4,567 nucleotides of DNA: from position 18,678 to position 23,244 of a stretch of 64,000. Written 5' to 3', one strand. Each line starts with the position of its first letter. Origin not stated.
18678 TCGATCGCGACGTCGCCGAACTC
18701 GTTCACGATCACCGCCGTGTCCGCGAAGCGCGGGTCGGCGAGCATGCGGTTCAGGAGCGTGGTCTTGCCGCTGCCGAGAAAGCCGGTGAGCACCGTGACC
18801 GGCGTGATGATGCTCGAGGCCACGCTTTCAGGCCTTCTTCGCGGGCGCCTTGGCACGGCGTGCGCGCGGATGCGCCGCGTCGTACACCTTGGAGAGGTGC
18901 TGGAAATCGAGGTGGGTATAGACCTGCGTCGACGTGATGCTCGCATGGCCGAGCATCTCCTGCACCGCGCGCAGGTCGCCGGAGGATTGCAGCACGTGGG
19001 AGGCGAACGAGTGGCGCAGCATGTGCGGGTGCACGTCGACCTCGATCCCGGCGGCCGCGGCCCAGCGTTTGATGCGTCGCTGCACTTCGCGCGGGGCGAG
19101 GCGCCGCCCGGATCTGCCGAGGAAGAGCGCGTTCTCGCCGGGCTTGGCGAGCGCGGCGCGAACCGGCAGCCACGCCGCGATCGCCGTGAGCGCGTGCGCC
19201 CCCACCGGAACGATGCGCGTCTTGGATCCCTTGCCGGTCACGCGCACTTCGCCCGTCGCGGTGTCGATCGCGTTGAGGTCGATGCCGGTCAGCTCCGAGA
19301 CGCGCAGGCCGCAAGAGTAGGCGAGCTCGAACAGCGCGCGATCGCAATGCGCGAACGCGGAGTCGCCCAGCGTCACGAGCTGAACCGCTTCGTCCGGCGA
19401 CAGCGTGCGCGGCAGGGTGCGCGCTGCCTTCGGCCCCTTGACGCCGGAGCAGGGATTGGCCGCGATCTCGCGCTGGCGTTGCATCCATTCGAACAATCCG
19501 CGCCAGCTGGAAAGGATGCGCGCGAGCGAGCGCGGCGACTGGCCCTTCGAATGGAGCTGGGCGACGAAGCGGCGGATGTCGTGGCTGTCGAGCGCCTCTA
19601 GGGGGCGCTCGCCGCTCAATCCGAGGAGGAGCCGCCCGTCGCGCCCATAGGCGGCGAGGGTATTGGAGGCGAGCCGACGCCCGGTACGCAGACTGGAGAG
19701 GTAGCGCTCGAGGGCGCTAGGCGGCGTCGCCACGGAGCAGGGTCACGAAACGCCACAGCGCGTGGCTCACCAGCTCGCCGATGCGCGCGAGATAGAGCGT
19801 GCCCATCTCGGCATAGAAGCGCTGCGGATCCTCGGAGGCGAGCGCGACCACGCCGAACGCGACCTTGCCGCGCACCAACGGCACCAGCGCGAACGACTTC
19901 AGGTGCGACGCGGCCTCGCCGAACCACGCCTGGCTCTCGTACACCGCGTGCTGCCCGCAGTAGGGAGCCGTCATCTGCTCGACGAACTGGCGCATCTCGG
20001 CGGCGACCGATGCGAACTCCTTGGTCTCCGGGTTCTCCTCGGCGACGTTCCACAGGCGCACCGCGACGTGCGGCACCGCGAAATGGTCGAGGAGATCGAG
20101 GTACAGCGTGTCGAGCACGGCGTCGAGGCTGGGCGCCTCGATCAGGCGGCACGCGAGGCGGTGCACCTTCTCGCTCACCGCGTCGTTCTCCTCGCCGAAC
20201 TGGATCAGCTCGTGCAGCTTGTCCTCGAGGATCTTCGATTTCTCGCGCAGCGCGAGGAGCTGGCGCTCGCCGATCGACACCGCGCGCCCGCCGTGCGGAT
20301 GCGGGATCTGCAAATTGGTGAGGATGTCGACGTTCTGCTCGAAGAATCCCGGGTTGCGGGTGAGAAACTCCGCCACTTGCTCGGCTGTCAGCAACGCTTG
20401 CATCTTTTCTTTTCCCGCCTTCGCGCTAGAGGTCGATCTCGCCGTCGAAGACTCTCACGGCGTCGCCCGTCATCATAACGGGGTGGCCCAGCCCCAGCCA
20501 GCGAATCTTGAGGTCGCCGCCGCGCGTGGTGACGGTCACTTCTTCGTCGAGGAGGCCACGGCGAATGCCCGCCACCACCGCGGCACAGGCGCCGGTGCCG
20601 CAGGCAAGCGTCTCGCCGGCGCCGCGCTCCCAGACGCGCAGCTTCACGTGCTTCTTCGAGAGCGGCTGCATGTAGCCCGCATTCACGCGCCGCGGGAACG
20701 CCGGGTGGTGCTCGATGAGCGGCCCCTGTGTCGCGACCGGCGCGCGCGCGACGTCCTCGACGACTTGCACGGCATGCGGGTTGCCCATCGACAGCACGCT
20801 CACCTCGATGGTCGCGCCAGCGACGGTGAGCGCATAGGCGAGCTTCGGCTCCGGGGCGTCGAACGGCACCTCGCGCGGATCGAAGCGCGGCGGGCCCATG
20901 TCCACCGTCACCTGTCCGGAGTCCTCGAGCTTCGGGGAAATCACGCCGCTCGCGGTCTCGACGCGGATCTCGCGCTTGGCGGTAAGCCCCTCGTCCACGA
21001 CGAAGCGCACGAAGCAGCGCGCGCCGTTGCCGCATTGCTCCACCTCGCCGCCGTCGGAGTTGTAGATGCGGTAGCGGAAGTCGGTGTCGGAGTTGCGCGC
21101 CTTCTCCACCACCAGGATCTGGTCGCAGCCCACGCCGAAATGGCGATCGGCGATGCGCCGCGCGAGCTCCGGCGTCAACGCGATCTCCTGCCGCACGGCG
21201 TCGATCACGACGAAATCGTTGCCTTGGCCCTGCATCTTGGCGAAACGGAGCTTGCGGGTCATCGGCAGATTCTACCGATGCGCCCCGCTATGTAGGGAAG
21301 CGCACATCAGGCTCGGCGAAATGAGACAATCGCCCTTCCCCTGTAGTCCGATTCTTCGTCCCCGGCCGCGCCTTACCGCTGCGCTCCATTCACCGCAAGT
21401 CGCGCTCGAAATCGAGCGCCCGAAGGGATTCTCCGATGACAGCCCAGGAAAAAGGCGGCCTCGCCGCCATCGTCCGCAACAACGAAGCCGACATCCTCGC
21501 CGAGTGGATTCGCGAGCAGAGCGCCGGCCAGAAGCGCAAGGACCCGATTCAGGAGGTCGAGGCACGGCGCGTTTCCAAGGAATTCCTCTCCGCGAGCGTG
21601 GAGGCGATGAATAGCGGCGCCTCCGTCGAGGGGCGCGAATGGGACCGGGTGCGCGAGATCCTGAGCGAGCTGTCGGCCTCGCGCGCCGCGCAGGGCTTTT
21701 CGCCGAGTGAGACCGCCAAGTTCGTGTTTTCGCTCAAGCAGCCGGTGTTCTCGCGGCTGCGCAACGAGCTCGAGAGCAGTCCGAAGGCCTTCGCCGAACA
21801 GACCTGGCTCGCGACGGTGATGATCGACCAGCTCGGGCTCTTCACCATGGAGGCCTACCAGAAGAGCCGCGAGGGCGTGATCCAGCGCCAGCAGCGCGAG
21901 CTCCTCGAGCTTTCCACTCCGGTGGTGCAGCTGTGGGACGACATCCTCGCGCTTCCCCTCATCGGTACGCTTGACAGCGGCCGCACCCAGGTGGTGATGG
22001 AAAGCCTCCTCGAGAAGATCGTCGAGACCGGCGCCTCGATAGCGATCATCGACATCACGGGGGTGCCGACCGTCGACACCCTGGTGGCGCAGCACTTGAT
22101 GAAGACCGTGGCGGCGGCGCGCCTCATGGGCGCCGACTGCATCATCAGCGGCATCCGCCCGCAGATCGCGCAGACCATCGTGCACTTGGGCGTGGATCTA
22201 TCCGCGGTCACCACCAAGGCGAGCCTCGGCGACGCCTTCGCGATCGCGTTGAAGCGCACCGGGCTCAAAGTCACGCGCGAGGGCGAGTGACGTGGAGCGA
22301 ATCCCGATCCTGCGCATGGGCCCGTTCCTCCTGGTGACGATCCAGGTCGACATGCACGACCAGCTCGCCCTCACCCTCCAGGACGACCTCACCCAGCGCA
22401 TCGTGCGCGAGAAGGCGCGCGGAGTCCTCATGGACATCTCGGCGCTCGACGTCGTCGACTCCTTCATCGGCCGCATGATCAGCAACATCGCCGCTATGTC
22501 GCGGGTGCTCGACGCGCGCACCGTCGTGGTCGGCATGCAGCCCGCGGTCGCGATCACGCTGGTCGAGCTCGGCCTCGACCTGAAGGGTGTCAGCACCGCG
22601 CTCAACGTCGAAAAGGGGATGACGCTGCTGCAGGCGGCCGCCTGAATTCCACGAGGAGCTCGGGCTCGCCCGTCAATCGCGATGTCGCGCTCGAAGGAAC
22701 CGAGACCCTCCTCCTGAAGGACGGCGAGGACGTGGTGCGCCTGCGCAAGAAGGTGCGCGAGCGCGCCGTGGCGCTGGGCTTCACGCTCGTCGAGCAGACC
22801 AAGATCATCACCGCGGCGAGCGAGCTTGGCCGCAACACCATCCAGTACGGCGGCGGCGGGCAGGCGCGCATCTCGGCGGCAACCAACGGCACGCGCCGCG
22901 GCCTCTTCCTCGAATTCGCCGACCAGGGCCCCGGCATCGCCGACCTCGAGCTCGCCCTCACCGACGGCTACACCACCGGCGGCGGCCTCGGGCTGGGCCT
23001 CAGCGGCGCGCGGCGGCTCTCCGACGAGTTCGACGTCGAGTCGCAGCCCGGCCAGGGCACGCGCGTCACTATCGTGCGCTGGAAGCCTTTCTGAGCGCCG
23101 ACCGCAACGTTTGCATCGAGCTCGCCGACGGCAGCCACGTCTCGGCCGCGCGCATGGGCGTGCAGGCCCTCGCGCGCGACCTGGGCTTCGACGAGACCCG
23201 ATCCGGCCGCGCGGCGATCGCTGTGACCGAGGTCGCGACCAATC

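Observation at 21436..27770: Stressosome (RsbR-RsbS-RsbT) wired to a PP2C fusion and a multi-step His-Asp relay with no visible output domain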

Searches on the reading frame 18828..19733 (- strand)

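Call 6: search_protein_families(library=pfam, proteins=[window:18828-19733:-], max_evalue=0.001)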
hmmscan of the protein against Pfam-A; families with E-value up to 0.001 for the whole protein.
window:18828-19733:- (301 aa): 2 families
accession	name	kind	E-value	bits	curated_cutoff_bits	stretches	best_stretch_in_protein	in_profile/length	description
PF00589.27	Phage_integrase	-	6.4e-48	163.2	27.1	1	110-279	2-172/172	Phage integrase family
PF02899.23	Phage_int_SAM_1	-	7.1e-14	52.3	22.3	1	8-87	1-82/83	Phage integrase, N-terminal SAM-like domain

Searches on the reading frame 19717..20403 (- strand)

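Call 6: search_protein_families(library=pfam, proteins=[window:19717-20403:-], max_evalue=0.001)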
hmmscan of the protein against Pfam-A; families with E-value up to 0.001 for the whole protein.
window:19717-20403:- (228 aa): 1 family
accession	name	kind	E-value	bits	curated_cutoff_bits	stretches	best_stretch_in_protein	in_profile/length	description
PF04340.18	DUF484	-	8.5e-34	117.6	24.2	1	4-220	5-218/219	Protein of unknown function, DUF484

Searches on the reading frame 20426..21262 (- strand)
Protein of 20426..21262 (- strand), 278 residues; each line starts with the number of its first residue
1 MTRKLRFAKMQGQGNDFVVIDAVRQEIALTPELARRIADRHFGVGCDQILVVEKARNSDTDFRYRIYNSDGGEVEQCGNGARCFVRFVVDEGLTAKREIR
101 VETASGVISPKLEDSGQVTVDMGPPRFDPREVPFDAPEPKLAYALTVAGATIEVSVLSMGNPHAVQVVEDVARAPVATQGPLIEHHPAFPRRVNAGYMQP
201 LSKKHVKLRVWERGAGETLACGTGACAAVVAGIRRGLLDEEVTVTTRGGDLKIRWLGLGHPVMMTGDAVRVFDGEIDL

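Call 6: search_protein_families(library=pfam, proteins=[window:20426-21262:-], max_evalue=0.001)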
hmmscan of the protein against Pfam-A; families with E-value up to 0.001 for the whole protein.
window:20426-21262:- (278 aa): 1 family
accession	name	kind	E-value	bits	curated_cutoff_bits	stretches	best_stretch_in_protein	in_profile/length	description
PF01678.24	DAP_epimerase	-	2.2e-69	231.6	34.7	2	7-127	1-120/121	Diaminopimelate epimerase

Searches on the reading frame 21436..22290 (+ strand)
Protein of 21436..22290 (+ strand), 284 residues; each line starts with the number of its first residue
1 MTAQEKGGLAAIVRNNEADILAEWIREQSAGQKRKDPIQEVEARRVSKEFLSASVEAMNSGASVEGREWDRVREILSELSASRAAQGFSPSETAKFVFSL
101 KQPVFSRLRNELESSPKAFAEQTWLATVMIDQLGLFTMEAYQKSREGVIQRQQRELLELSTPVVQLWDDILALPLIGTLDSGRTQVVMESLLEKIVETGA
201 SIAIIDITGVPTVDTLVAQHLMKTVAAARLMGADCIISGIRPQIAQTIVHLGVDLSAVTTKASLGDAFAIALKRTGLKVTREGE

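Call 4: search_protein_families(library=pfam, proteins=[window:21436-22290:+], max_evalue=0.01)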
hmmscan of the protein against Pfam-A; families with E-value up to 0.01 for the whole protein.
window:21436-22290:+ (284 aa): 2 families
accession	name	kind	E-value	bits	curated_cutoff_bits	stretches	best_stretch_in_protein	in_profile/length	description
PF14361.12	RsbRD_N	-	2.8e-25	89.5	24.3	1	9-109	1-104/104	RsbT co-antagonist protein rsbRD N-terminal domain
PF01740.26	STAS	-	1.7e-13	50.7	22.6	1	164-267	4-106/106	STAS domain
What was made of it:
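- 21436..22290 (+): rsbR: non-haem RsbRD_N sensor domain (nt 21460-21762) plus STAS (nt 21925-22236). Phosphorylatable S181 (21976-21978) and T215 (22078-22080) lie at the positions of B. subtilis RsbR T171 and T205. Pfam RsbRD_N 2.8e-25 and STAS 1.7e-13 (call 4).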

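Call 5: search_protein_families(library=ncbifam, proteins=[window:21436-22290:+], max_evalue=0.01)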
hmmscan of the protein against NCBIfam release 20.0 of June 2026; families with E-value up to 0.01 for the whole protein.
window:21436-22290:+ (284 aa): 1 family
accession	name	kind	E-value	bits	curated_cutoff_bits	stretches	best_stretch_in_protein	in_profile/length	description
NF052652.1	YtvA_fam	equivalog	1.4e-22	80.4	250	1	142-266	117-241/243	YtvA family blue-light photoreceptor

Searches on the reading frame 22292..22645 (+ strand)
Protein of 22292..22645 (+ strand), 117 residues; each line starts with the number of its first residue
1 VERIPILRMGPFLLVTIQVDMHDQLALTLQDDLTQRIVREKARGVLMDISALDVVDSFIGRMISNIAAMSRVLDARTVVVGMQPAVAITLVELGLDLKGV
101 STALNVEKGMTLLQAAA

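Call 4: search_protein_families(library=pfam, proteins=[window:22292-22645:+], max_evalue=0.01)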
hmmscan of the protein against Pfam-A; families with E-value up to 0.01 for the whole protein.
window:22292-22645:+ (117 aa): 1 family
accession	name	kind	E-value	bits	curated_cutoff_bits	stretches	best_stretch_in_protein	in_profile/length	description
PF01740.26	STAS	-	3.1e-08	33.8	22.6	1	12-98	10-96/106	STAS domain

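Call 5: search_protein_families(library=ncbifam, proteins=[window:22292-22645:+], max_evalue=0.01)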
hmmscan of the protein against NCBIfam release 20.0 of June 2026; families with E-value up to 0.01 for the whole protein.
window:22292-22645:+ (117 aa): 3 families
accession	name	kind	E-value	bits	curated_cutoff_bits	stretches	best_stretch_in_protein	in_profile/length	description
NF052652.1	YtvA_fam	equivalog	1.2e-07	31.6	250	1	19-108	152-241/243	YtvA family blue-light photoreceptor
TIGR00377.1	ant_ant_sig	superfamily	0.0032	17.3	53.45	1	12-91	13-92/108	anti-sigma factor antagonist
TIGR02886.1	spore_II_AA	equivalog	0.0091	16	114.75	0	13-88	10-85/106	anti-sigma F factor antagonist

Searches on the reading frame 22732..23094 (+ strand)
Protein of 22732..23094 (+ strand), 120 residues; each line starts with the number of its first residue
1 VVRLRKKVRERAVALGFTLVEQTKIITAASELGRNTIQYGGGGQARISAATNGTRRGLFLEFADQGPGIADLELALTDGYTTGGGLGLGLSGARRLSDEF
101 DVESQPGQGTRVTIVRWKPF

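Call 4: search_protein_families(library=pfam, proteins=[window:22732-23094:+], max_evalue=0.01)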
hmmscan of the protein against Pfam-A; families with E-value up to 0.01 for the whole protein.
window:22732-23094:+ (120 aa): 2 families
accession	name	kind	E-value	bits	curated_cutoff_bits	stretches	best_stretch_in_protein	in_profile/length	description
PF02518.31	HATPase_c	-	2.6e-13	50.8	26.4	1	22-114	3-105/111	Histidine kinase-, DNA gyrase B-, and HSP90-like ATPase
PF13581.12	HATPase_c_2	-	1.5e-07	31.9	27.4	1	6-115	13-126/127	Histidine kinase-like ATPase domain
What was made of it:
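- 22732..23094 (+): rsbT: stand-alone RsbT-type GHKL serine kinase with N-box N35, G1 box DQGPG (aa 64-68) and G2 box GLGLGL (aa 85-90). It is 120 aa from GTG 22732; homologues elsewhere are 135-141 aa. Pfam (call 4).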

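Call 5: search_protein_families(library=ncbifam, proteins=[window:22732-23094:+], max_evalue=0.01)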
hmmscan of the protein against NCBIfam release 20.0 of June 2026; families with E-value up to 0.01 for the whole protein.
window:22732-23094:+ (120 aa): 6 families
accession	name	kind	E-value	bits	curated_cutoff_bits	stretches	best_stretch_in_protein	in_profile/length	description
TIGR01925.2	spIIAB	equivalog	1.1e-11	44.8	135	1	11-116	24-134/137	anti-sigma F factor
NF041045.1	RsbA_anti_sig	subfamily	5e-09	35.8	210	1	3-114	193-300/303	anti-sigma factor RsbA family regulatory protein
NF007688.0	PRK10364.1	equivalog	0.00086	18.2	479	1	43-114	369-447/460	two-component system sensor histidine kinase ZraS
TIGR02966.1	phoR_proteo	equivalog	0.0013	17.8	334.2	1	21-113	226-330/333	phosphate regulon sensor histidine kinase PhoR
NF010411.0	PRK13837.1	equivalog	0.0014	16.7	647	1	44-114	594-671/828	two-component system VirA-like sensor kinase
NF046044.1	PnpS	equivalog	0.0095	15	400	0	83-114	352-387/390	two-component system histidine kinase PnpS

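Call 19: search_solved_structures(query=window:22732-23094:+, max_evalue=0.01)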
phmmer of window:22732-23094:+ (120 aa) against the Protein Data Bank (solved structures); distinct sequences matched with E-value up to 0.01: 4.
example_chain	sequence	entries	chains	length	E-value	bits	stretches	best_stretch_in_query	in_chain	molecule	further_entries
1til_A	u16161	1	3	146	0.0033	21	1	14-114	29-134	Anti-sigma F factor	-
1th8_A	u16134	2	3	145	0.0034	21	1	14-114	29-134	Anti-sigma F factor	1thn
1tid_A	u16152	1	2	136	0.0034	21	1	14-113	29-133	Anti-sigma F factor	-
1l0o_A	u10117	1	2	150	0.0036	20.9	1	14-114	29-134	Anti-sigma F factor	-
